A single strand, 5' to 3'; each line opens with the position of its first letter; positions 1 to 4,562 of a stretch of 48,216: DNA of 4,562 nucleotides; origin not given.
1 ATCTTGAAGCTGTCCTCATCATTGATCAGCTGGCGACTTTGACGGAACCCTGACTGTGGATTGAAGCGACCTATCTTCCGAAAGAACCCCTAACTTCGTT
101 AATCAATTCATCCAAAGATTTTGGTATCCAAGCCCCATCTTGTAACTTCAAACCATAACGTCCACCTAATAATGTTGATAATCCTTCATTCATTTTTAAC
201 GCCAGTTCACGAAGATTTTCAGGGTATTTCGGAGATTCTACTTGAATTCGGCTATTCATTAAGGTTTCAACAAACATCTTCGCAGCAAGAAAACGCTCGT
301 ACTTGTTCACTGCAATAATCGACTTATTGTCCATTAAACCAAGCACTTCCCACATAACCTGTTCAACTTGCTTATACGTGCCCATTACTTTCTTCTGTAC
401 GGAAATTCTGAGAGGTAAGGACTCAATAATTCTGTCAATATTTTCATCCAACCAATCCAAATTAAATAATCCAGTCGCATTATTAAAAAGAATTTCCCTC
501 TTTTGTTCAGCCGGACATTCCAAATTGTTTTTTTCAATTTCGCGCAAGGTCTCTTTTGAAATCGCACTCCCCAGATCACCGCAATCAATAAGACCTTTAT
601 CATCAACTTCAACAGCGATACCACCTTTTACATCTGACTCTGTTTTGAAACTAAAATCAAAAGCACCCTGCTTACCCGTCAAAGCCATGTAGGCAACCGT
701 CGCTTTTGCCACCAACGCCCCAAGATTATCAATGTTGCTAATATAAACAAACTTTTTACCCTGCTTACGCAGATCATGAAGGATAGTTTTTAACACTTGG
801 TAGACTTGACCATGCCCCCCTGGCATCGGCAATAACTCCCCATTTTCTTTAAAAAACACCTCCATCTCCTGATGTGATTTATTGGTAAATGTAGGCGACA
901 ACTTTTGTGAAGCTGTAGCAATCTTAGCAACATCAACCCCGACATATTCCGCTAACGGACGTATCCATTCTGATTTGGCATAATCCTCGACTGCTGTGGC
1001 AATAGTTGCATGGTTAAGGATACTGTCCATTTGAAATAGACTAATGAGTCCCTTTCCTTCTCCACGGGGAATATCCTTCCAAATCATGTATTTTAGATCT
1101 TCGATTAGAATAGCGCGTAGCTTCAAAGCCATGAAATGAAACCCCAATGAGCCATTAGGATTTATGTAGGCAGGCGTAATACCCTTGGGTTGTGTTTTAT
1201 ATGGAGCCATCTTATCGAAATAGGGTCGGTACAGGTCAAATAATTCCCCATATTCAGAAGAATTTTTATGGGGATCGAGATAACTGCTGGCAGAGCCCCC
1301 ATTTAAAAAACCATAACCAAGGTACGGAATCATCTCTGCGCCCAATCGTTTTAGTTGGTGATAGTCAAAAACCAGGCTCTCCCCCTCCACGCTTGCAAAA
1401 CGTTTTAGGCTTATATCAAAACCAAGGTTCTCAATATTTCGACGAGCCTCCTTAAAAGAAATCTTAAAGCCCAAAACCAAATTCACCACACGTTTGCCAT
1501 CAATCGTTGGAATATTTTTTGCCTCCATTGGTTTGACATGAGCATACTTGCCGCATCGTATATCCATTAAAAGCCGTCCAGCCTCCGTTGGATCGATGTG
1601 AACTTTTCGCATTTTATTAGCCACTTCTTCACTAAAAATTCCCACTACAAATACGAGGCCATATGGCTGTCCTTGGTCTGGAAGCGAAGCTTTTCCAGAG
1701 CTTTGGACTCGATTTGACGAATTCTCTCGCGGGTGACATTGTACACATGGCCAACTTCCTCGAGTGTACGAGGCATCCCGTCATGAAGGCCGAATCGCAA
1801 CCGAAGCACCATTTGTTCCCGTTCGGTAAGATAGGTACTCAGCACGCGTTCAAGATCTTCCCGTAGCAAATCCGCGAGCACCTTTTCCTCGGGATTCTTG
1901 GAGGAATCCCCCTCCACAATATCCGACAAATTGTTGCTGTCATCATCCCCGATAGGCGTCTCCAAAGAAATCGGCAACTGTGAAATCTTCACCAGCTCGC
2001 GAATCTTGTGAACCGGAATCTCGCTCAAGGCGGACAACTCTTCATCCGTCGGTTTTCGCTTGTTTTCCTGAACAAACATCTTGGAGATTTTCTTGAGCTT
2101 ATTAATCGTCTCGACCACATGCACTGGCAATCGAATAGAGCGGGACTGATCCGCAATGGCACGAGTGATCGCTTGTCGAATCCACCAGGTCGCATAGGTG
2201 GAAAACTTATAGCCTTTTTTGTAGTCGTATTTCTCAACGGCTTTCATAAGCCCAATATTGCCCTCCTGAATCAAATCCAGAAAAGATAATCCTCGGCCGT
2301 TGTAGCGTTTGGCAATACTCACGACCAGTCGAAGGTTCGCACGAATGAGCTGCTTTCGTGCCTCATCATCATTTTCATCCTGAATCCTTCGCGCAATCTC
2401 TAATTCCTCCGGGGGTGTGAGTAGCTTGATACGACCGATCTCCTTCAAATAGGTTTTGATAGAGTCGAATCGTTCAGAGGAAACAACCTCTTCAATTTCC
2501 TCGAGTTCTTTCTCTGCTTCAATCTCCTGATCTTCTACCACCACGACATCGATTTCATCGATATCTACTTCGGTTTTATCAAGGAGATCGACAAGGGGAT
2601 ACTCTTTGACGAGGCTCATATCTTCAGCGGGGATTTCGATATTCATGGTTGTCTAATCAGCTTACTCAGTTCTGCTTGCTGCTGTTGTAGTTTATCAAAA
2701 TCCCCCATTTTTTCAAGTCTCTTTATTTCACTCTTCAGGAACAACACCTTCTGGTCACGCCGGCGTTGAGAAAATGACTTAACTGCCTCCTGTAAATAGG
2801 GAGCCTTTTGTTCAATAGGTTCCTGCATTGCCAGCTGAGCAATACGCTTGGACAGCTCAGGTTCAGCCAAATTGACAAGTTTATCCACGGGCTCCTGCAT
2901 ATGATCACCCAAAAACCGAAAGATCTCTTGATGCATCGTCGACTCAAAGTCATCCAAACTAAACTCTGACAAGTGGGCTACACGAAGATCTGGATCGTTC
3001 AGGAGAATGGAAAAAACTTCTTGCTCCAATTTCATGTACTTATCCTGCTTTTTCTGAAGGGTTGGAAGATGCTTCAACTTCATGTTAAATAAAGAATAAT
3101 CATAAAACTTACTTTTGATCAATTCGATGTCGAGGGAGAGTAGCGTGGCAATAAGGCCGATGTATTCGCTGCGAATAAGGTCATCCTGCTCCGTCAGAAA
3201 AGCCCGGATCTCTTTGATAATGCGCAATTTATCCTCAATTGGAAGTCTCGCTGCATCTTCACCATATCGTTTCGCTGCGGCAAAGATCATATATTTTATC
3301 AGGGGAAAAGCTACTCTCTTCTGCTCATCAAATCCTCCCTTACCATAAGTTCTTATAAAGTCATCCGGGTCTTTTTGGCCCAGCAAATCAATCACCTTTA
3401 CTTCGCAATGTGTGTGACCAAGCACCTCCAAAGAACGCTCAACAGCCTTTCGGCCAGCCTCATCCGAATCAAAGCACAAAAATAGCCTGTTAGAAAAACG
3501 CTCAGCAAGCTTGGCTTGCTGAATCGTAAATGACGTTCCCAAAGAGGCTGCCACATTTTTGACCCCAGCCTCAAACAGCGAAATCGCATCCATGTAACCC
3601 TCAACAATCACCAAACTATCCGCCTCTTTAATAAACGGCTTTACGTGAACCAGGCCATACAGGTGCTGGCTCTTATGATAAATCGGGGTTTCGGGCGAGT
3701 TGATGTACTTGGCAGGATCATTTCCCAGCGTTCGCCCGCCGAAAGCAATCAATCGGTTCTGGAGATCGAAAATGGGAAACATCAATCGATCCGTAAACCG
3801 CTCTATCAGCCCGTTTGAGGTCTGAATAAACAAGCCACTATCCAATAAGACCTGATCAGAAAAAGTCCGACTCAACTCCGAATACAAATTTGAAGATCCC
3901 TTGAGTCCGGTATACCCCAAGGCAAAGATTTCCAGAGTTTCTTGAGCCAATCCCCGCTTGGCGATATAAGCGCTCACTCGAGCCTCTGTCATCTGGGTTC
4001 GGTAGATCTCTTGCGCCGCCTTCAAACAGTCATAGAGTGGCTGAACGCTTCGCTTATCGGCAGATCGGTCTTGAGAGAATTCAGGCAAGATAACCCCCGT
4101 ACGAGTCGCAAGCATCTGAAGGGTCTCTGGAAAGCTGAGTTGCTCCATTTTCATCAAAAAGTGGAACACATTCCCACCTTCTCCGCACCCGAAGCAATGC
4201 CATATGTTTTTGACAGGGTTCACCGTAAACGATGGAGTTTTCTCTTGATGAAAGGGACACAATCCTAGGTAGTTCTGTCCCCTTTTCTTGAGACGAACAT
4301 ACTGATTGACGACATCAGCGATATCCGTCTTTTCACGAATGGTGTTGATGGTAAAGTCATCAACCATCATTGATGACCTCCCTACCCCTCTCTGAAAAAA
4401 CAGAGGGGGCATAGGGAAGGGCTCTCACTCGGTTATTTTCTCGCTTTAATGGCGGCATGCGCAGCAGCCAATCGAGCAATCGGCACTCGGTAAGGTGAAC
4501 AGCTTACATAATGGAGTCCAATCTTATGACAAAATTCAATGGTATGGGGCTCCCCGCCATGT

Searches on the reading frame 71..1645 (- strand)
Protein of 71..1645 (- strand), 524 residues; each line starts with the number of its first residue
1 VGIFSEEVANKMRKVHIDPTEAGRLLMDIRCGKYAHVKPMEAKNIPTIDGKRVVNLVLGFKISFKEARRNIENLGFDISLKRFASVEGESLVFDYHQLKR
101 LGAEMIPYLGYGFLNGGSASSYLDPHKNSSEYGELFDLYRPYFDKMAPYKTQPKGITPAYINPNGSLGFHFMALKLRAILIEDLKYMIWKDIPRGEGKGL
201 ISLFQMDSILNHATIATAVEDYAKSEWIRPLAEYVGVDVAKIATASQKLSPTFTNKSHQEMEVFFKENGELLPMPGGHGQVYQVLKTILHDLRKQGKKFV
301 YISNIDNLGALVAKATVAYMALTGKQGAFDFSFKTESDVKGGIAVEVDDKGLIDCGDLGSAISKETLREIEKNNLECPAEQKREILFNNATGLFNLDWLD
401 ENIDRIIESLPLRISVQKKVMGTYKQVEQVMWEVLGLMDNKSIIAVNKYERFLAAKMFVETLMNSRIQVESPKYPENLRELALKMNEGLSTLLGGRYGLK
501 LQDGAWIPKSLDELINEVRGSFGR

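Call 4: search_protein_families(library=pfam, proteins=[window:71-1645:-], max_evalue=0.1)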
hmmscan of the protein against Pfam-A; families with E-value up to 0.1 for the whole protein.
window:71-1645:- (524 aa): 3 families
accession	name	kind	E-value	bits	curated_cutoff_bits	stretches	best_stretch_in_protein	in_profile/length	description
PF01704.24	UDPGP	-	1.5e-19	70.4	22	1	232-463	122-343/413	UTP--glucose-1-phosphate uridylyltransferase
PF14134.11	DUF4301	-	0.00012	21.6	27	1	241-317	229-298/507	Domain of unknown function (DUF4301)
PF12202.14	OSR1_C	-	0.023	15.2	22.4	1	328-358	21-51/63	Oxidative-stress-responsive kinase 1 C-terminal domain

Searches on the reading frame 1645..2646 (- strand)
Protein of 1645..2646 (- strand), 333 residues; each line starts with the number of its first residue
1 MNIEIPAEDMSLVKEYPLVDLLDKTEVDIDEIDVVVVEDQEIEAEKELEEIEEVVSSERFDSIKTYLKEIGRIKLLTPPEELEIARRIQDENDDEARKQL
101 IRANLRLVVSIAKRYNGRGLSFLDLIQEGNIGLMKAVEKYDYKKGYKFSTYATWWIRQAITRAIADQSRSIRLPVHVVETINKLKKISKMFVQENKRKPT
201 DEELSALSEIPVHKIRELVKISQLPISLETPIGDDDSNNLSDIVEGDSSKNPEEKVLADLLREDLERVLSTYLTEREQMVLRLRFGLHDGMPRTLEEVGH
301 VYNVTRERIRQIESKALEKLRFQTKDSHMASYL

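Call 4: search_protein_families(library=pfam, proteins=[window:1645-2646:-], max_evalue=0.1)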
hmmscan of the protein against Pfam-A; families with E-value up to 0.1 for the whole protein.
window:1645-2646:- (333 aa): 4 families
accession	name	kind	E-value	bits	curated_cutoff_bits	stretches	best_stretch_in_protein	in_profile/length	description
PF04542.20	Sigma70_r2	-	3.4e-25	88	24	1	100-169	1-70/71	Sigma-70 region 2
PF04539.22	Sigma70_r3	-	1.1e-18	67.6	25.3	1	179-255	1-77/78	Sigma-70 region 3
PF04545.22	Sigma70_r4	-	1.1e-17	63.8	24.1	1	273-321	5-49/50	Sigma-70, region 4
PF00140.25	Sigma70_r1_2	-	2.1e-13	50.4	22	1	61-93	1-33/34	Sigma-70 factor, region 1.2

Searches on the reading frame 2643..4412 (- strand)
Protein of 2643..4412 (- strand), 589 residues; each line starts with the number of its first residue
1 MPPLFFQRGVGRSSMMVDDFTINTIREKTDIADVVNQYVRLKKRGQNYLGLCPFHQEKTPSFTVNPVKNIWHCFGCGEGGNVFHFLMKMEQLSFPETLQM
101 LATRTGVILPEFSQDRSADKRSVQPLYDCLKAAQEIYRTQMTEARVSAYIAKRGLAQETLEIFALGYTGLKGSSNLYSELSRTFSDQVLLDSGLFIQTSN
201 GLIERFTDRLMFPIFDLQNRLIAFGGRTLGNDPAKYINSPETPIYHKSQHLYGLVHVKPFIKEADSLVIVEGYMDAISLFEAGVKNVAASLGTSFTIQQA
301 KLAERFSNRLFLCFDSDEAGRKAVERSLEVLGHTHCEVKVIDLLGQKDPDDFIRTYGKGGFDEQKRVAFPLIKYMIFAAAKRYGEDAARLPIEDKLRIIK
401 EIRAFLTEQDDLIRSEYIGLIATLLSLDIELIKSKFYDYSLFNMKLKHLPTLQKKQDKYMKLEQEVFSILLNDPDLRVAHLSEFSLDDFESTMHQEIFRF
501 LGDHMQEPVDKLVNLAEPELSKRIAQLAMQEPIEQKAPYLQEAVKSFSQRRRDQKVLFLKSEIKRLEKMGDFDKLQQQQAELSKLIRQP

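Call 4: search_protein_families(library=pfam, proteins=[window:2643-4412:-], max_evalue=0.1)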
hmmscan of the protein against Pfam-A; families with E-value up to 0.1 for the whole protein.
window:2643-4412:- (589 aa): 8 families
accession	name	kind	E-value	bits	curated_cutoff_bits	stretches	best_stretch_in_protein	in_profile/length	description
PF01807.25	Zn_ribbon_DnaG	-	3.5e-38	129.8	24.9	1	21-109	5-93/98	CHC2 zinc finger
PF08275.17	DNAG_N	-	3.3e-32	111.7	26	1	142-256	10-126/128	DNA primase catalytic core, N-terminal domain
PF13155.12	Toprim_2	-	8.4e-23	81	22.1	1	268-353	1-88/88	Toprim-like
PF13662.12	Toprim_4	-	8.9e-16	58.3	25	1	266-341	2-84/85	Toprim domain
PF01751.28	Toprim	-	3.6e-11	43.5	23.1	1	267-338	2-91/96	Toprim domain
PF13362.12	Toprim_3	-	6.8e-07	30.1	27.2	1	267-358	2-94/95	Toprim domain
PF12965.13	DUF3854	-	0.0022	18.4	23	1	296-358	58-128/130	Domain of unknown function (DUF3854)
PF00772.26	DnaB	-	0.01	16.3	23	1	460-504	6-50/103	DnaB-like helicase N terminal domain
